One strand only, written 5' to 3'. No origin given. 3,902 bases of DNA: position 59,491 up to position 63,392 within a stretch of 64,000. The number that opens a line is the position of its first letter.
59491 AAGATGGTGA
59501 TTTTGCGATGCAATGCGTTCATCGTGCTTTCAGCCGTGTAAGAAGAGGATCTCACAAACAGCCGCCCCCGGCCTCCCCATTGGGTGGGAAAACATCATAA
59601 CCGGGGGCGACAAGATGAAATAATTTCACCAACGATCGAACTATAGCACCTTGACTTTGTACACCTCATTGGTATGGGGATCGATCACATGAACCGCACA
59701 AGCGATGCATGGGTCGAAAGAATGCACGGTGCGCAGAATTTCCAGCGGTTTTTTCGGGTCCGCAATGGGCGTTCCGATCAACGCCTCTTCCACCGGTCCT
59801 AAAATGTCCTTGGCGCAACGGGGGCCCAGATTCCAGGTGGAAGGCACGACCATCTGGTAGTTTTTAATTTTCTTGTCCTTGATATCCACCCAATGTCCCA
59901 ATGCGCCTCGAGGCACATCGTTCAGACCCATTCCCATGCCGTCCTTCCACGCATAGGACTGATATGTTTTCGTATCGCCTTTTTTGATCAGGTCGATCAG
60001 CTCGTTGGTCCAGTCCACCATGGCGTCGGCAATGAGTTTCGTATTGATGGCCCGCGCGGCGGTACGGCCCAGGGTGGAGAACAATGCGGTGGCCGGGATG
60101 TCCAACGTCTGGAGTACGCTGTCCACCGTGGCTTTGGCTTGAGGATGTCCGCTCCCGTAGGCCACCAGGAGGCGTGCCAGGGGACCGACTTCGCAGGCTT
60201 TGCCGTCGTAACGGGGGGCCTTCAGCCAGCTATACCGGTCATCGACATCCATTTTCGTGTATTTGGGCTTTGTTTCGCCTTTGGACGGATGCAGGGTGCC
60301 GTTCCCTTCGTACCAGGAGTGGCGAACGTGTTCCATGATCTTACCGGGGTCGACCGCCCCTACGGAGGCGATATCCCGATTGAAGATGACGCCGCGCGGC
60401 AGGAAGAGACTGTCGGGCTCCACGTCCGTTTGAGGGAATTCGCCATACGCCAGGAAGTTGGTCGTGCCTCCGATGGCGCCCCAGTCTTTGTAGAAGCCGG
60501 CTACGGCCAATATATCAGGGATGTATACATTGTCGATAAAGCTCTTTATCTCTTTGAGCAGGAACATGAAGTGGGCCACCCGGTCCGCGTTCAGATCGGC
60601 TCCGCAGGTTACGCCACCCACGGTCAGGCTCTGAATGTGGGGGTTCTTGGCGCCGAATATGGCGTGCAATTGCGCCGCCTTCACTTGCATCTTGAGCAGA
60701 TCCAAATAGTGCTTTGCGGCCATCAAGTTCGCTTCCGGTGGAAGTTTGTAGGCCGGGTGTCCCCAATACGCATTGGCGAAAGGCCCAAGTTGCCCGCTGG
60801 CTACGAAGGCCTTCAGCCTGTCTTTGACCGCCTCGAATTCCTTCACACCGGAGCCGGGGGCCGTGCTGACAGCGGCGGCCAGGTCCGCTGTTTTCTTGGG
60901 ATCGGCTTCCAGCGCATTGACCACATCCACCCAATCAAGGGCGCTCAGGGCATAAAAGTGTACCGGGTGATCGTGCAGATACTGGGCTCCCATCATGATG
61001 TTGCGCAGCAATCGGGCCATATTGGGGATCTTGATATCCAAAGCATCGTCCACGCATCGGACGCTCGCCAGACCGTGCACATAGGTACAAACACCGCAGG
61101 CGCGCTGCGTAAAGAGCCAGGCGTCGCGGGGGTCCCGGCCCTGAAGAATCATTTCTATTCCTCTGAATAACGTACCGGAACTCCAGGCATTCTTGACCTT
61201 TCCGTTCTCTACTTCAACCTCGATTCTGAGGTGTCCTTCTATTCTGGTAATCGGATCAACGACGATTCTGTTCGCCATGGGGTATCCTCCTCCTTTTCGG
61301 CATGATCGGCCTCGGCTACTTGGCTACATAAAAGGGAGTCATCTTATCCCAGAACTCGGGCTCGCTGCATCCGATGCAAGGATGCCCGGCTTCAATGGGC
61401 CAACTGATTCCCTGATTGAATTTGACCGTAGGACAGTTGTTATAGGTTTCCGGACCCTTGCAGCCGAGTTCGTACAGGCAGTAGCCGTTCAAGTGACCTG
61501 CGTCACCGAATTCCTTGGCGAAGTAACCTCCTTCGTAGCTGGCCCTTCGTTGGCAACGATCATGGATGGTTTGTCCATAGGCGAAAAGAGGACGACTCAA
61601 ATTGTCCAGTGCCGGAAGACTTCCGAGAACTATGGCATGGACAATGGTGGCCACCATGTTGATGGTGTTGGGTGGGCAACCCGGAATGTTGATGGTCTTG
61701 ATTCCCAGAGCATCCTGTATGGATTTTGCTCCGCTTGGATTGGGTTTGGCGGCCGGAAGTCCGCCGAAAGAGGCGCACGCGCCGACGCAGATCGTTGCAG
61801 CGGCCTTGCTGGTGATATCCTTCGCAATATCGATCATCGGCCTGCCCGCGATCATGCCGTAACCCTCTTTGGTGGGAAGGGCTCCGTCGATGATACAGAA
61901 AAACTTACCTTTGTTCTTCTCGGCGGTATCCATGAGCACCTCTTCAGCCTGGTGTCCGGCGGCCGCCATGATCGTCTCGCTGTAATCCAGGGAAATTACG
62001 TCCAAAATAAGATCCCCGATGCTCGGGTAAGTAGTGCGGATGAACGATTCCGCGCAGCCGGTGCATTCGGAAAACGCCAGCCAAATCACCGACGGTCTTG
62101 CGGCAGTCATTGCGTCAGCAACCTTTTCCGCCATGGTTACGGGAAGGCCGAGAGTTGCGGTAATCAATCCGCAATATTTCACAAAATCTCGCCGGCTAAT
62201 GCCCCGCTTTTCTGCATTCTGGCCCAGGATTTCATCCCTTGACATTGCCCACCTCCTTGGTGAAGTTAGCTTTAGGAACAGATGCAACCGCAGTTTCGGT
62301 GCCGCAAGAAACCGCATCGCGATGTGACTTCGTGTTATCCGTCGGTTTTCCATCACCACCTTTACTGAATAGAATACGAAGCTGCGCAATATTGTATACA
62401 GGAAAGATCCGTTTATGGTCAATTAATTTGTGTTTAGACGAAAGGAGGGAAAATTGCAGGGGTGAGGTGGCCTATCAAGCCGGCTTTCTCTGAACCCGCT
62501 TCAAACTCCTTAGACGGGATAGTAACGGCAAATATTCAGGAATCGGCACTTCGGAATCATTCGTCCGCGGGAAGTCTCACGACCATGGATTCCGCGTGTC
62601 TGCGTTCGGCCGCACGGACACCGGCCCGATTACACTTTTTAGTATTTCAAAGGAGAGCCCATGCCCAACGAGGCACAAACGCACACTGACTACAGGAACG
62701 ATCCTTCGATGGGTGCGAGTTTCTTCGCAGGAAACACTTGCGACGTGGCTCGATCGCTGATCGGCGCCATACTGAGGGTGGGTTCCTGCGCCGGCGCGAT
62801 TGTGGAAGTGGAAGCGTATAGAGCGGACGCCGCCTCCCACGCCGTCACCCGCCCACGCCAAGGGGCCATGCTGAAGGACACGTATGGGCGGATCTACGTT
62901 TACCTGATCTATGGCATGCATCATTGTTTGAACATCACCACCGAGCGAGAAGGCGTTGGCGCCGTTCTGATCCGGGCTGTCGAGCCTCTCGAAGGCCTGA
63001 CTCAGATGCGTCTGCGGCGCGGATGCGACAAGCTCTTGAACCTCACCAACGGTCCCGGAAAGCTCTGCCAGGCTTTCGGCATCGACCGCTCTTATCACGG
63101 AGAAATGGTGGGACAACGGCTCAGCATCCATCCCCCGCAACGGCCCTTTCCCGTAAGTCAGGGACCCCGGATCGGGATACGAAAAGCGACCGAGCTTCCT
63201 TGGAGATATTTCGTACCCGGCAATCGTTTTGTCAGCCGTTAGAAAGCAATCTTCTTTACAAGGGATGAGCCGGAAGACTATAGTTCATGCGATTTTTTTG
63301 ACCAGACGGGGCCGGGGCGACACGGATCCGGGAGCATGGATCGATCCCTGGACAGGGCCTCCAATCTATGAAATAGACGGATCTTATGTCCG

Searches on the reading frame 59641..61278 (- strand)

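Call 69: search_protein_families(library=pfam, proteins=[window:59641-61278:-], max_evalue=0.00001)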
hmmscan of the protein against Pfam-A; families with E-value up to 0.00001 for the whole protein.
window:59641-61278:- (545 aa): 1 family
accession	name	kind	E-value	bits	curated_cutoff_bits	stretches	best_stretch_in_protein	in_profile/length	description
PF00374.24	NiFeSe_Hases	-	1e-224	747.6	25.8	1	39-530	1-508/508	Nickel-dependent hydrogenase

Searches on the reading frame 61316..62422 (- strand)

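Call 69: search_protein_families(library=pfam, proteins=[window:61316-62422:-], max_evalue=0.00001)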
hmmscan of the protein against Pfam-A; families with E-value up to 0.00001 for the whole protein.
window:61316-62422:- (368 aa): 2 families
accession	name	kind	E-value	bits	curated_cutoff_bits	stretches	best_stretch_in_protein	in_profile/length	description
PF14720.11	NiFe_hyd_SSU_C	-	1.2e-34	119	27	1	282-365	1-80/80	NiFe/NiFeSe hydrogenase small subunit C-terminal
PF01058.29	Oxidored_q6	-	5.8e-27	94.4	27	1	120-262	1-127/128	NADH ubiquinone oxidoreductase, 20 Kd subunit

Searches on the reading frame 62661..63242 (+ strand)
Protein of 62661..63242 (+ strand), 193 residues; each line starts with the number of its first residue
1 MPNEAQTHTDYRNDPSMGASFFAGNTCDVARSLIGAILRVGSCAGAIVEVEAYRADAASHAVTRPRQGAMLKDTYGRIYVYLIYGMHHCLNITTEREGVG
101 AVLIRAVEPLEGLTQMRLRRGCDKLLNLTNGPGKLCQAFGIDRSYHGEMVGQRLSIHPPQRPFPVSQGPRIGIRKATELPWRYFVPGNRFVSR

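Call 69: search_protein_families(library=pfam, proteins=[window:62661-63242:+], max_evalue=0.00001)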
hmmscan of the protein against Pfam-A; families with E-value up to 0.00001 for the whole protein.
window:62661-63242:+ (193 aa): 1 family
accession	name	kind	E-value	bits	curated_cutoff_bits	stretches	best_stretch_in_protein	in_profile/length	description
PF02245.21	Pur_DNA_glyco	-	1.3e-52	178.2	27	1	21-188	2-180/181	Methylpurine-DNA glycosylase (MPG)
